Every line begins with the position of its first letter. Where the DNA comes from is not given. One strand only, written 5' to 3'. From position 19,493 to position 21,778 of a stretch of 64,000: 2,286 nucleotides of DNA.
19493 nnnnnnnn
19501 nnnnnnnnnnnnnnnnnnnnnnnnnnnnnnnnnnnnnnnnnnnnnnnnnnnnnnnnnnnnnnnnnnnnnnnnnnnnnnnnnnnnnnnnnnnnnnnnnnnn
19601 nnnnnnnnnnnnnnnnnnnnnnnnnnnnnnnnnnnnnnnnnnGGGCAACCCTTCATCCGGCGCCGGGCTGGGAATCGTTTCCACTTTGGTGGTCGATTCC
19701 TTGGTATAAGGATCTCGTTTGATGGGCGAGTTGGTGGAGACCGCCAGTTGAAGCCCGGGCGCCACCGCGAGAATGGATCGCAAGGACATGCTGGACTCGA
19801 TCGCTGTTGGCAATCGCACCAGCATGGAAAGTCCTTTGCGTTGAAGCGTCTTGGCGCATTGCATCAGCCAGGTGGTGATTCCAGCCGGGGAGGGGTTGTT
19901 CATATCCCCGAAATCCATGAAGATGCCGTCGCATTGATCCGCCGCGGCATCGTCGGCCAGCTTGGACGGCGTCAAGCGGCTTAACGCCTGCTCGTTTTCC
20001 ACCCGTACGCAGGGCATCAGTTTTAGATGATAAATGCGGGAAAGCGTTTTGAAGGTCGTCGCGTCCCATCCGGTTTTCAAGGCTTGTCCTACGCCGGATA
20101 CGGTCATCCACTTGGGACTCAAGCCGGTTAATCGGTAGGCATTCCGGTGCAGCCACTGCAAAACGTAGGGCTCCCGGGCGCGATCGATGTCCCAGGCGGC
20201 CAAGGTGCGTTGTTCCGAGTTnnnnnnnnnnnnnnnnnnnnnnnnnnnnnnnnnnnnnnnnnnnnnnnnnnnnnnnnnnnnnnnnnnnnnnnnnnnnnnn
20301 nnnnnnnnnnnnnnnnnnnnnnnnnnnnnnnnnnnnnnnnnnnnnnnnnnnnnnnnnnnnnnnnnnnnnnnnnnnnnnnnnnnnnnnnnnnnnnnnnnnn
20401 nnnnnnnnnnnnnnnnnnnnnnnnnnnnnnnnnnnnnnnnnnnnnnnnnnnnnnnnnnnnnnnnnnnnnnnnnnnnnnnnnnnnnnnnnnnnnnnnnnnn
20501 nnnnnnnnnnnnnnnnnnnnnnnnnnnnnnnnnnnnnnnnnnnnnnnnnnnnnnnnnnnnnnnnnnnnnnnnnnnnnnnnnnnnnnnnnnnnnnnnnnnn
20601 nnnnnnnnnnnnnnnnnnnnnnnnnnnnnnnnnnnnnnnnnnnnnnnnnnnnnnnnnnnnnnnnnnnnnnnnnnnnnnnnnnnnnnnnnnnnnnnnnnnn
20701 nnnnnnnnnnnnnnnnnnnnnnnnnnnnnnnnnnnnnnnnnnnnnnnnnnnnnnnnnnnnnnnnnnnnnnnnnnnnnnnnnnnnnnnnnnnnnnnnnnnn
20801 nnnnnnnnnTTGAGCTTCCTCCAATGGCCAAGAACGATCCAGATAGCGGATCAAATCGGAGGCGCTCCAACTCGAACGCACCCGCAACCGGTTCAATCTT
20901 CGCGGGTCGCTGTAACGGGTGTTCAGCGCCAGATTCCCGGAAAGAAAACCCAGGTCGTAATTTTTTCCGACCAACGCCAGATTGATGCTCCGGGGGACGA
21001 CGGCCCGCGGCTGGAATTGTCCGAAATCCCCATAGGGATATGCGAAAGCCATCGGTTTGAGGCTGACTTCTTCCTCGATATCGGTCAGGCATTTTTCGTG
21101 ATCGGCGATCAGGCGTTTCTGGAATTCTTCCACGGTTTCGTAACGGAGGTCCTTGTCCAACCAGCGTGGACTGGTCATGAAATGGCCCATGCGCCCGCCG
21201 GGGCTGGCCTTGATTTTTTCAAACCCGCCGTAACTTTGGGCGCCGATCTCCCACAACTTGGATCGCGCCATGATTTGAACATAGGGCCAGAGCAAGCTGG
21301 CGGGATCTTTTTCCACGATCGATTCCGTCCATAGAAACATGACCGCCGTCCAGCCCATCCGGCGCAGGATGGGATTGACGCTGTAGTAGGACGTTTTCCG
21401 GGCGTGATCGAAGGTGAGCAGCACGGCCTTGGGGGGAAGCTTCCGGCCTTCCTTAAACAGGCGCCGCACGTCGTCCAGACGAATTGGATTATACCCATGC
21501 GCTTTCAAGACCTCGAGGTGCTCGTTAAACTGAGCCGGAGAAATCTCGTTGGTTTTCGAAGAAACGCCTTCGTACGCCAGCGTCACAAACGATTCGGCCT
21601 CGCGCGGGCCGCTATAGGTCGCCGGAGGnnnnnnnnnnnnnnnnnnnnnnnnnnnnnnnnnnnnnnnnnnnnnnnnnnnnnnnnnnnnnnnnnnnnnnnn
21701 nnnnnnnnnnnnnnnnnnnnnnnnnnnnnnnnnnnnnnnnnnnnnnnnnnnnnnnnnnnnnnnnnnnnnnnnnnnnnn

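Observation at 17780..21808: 1342-aa inner-membrane-anchored giant with a variant CE4 motif (TFDH) and an internal module duplication flanking a TPR block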

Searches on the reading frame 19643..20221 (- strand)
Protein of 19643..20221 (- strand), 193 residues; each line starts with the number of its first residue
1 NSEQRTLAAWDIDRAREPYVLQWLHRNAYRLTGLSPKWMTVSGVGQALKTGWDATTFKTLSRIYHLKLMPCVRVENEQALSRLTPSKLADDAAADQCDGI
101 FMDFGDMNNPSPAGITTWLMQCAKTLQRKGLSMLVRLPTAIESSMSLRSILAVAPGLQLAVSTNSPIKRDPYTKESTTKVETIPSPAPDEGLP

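Call 36: predict_structure(alignment_id=A3)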
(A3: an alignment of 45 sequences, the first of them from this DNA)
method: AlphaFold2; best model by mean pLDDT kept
length: 193 residues; sequences in the alignment: 45
mean_pLDDT: 91.7   pTM: 0.89
mean pLDDT of the five models: 91.7, 90.0, 89.9, 89.6, 88.3
residues with pLDDT >= 90: 136; 70-90: 53; 50-70: 4; < 50: 0
segments of 3 or more residues with pLDDT < 50: none
pLDDT, mean of each block of 10 residues (from residue 1): 87 88 95 96 84 92 97 95 96 97 95 93 96 96 88 90 86 89 89 67
secondary structure, 60 per line:
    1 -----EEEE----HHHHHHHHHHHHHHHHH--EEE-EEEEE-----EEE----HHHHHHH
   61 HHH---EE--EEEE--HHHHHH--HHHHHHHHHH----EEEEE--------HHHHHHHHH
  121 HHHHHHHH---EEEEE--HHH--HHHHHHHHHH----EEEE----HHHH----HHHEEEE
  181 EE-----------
elements in order: E6-9 H14-30 E33-35 E37-41 E47-49 H54-63 E71-74 H77-82 H85-94 E99-103 H112-128 E132-136 H144-153 E158-161 H166-169 E177-182

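Call 38: fold_search(model_id=the predicted structure, library=pdb)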
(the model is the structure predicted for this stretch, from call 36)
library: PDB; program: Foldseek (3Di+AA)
matches with E <= 10: 1778; with E <= 0.001: 50
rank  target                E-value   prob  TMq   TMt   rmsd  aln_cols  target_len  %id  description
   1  3bxw_A                9.7e-07  1.00  0.58  0.34   4.9       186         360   16  Crystal Structure of Stabilin-1 Interacting Chitinase-Like Protein, SI-CLP (released 2009-01-20)
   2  3bxw_B                1.2e-06  1.00  0.58  0.34   4.9       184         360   16  Crystal Structure of Stabilin-1 Interacting Chitinase-Like Protein, SI-CLP (released 2009-01-20)
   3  4s3k                  2.4e-06  1.00  0.53  0.26   6.9       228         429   13  Crystal structure of the Bacillus megaterium QM B1551 spore cortex-lytic enzyme SleL (released 2015-08-19)
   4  5jh8                  5.1e-06  1.00  0.64  0.42   5.0       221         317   14  Crystal structure of chitinase from Chromobacterium violaceum ATCC 12472 (released 2016-05-25)
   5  7dz2_C                2.8e-05  1.00  0.57  0.42   5.5       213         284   12  Crystal structures of D-allulose 3-epimerase from Sinorhizobium fredii (released 2022-08-03)
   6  4q6t                  4.3e-05  1.00  0.57  0.35   4.8       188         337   19  The crystal structure of a class V chitininase from Pseudomonas fluorescens Pf-5 (released 2014-05-07)
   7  8z1i_A                7.8e-05  1.00  0.49  0.37   6.8       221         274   12  Crystal structure of the isomerase Art22 with ethylene glycol (released 2025-04-16)
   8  7dz3_C                9.9e-05  1.00  0.56  0.42   5.5       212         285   11  Crystal structures of D-allulose 3-epimerase with D-fructose from Sinorhizobium fredii (released 2022-08-03)
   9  7dz4_C                1.1e-04  1.00  0.56  0.41   5.6       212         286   12  Crystal structures of D-allulose 3-epimerase with D-tagatose from Sinorhizobium fredii (released 2022-08-03)
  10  7ero_C                1.2e-04  1.00  0.59  0.43   4.7       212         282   10  Crystal structure of D-allulose 3-epimerase with D-allulose from Agrobacterium sp. SUL3 (released 2022-05-11)
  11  2q02_C                1.5e-04  1.00  0.53  0.40   6.1       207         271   11  Crystal structure of a xylose isomerase domain containing protein (stm4435) from salmonella typhimurium lt2 at 2.40 A  (released 2007-06-05)
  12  7erm_A                1.8e-04  1.00  0.59  0.43   4.8       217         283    9  Crystal structure of D-allulose 3-epimerase from Agrobacterium sp. SUL3 (released 2022-05-11)
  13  7cj9_A                2.4e-04  1.00  0.60  0.43   4.7       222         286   11  Crystal structure of N-terminal His-tagged D-allulose 3-epimerase from Methylomonas sp. with additional C-terminal res (released 2021-04-21)
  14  4s3j_C                2.4e-04  1.00  0.54  0.27   6.1       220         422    9  Crystal structure of the Bacillus cereus spore cortex-lytic enzyme SleL (released 2015-08-19)
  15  6t3t_A                2.7e-04  1.00  0.52  0.36   5.9       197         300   16  Structure of the 4-hydroxy-tetrahydrodipicolinate synthase from the thermoacidophilic methanotroph Methylacidiphilum f (released 2020-05-06)
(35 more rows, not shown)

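Call 41: search_solved_structures(query=A3, max_evalue=10, show_alignments=4)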
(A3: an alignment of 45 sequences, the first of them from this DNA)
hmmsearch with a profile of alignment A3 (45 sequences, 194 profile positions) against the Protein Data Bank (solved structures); distinct sequences matched with E-value up to 10: 7.
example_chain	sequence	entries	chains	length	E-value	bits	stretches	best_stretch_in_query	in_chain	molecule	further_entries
4q6t_A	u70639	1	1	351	4.3e-05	26.2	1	74-143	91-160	Glycosyl hydrolase, family 18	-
5jh8_A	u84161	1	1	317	5.3e-05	25.9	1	83-143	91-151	Probable chitinase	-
4s3k_A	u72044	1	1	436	0.00025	23.8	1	17-143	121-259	Spore germination protein YaaH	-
3bxw_B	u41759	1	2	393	0.018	17.7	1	29-141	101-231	Chitinase domain-containing protein 1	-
3cz8_A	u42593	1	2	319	0.17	14.5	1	85-141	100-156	Putative sporulation-specific glycosylase ydhD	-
5ayk_A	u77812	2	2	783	0.23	14.1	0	45-92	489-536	DnaJ homolog subfamily C member 10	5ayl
3apo_A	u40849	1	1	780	0.5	13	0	45-92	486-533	DnaJ homolog subfamily C member 10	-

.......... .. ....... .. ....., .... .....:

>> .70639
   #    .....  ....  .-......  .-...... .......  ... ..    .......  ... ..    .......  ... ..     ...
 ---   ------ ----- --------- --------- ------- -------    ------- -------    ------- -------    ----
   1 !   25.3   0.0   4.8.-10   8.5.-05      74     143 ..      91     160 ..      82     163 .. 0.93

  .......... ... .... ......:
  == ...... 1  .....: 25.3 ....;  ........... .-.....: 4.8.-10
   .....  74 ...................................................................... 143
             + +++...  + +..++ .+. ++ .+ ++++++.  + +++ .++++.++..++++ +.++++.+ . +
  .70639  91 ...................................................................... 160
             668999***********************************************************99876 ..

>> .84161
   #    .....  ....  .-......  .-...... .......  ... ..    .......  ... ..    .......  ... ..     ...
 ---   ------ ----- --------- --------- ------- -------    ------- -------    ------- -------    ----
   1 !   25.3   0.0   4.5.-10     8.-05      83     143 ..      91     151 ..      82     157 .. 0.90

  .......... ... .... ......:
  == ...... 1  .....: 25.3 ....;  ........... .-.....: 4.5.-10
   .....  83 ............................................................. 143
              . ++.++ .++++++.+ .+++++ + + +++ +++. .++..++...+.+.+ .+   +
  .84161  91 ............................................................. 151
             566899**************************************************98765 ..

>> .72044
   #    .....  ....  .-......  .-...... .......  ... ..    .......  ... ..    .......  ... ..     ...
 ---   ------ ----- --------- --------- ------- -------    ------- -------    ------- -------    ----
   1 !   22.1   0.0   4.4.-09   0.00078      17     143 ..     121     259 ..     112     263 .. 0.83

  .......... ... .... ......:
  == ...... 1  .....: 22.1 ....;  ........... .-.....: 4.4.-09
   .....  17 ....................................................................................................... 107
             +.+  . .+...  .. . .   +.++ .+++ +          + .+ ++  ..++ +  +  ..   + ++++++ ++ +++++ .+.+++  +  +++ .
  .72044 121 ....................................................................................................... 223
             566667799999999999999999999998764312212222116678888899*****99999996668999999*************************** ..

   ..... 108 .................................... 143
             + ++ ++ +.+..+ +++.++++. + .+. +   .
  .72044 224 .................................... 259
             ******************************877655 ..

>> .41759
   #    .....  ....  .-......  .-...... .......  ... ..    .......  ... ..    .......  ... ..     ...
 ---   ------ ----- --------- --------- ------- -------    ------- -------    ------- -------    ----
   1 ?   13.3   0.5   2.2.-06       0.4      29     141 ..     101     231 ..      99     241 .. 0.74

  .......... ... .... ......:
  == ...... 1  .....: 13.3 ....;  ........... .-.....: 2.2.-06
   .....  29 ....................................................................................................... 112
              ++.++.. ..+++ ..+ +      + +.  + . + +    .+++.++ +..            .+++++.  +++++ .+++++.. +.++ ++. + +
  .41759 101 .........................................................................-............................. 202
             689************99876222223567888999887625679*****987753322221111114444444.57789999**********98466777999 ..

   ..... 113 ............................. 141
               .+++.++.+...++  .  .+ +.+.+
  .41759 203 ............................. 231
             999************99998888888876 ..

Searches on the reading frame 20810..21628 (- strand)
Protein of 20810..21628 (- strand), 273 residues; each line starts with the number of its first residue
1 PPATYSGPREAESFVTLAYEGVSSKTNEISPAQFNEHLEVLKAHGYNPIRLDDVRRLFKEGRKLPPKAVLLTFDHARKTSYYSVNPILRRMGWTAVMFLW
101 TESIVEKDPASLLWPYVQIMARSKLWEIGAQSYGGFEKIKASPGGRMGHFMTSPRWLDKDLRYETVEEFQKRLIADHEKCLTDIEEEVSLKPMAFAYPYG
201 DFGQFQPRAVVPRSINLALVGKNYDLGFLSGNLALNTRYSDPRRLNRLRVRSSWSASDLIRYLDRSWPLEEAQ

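Call 13: search_solved_structures(query=window:20810-21628:-, max_evalue=0.01, show_alignments=3)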
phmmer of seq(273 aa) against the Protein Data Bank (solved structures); distinct sequences matched with E-value up to 0.01: 6.
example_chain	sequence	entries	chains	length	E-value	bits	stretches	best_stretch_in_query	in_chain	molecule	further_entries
3vus_A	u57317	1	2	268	3.4e-18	69.4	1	27-202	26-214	Poly-beta-1,6-N-acetyl-D-glucosamine N-deacetylase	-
4f9d_A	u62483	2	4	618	2.2e-17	66.7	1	27-202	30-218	Poly-beta-1,6-N-acetyl-D-glucosamine N-deacetylase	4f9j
4u10_A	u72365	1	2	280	8e-15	58.3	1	32-205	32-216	Poly-beta-1,6-N-acetyl-D-glucosamine N-deacetylase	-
5bu6_A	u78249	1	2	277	4.4e-11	46.1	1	36-219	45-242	BpsB (PgaB), Poly-beta-1,6-N-acetyl-D-glucosamine N-deacetylase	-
4wcj_A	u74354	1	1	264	0.00014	24.7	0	10-133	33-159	Polysaccharide deacetylase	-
6dq3_A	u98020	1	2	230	0.0028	20.4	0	27-165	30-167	Polysaccharide deacetylase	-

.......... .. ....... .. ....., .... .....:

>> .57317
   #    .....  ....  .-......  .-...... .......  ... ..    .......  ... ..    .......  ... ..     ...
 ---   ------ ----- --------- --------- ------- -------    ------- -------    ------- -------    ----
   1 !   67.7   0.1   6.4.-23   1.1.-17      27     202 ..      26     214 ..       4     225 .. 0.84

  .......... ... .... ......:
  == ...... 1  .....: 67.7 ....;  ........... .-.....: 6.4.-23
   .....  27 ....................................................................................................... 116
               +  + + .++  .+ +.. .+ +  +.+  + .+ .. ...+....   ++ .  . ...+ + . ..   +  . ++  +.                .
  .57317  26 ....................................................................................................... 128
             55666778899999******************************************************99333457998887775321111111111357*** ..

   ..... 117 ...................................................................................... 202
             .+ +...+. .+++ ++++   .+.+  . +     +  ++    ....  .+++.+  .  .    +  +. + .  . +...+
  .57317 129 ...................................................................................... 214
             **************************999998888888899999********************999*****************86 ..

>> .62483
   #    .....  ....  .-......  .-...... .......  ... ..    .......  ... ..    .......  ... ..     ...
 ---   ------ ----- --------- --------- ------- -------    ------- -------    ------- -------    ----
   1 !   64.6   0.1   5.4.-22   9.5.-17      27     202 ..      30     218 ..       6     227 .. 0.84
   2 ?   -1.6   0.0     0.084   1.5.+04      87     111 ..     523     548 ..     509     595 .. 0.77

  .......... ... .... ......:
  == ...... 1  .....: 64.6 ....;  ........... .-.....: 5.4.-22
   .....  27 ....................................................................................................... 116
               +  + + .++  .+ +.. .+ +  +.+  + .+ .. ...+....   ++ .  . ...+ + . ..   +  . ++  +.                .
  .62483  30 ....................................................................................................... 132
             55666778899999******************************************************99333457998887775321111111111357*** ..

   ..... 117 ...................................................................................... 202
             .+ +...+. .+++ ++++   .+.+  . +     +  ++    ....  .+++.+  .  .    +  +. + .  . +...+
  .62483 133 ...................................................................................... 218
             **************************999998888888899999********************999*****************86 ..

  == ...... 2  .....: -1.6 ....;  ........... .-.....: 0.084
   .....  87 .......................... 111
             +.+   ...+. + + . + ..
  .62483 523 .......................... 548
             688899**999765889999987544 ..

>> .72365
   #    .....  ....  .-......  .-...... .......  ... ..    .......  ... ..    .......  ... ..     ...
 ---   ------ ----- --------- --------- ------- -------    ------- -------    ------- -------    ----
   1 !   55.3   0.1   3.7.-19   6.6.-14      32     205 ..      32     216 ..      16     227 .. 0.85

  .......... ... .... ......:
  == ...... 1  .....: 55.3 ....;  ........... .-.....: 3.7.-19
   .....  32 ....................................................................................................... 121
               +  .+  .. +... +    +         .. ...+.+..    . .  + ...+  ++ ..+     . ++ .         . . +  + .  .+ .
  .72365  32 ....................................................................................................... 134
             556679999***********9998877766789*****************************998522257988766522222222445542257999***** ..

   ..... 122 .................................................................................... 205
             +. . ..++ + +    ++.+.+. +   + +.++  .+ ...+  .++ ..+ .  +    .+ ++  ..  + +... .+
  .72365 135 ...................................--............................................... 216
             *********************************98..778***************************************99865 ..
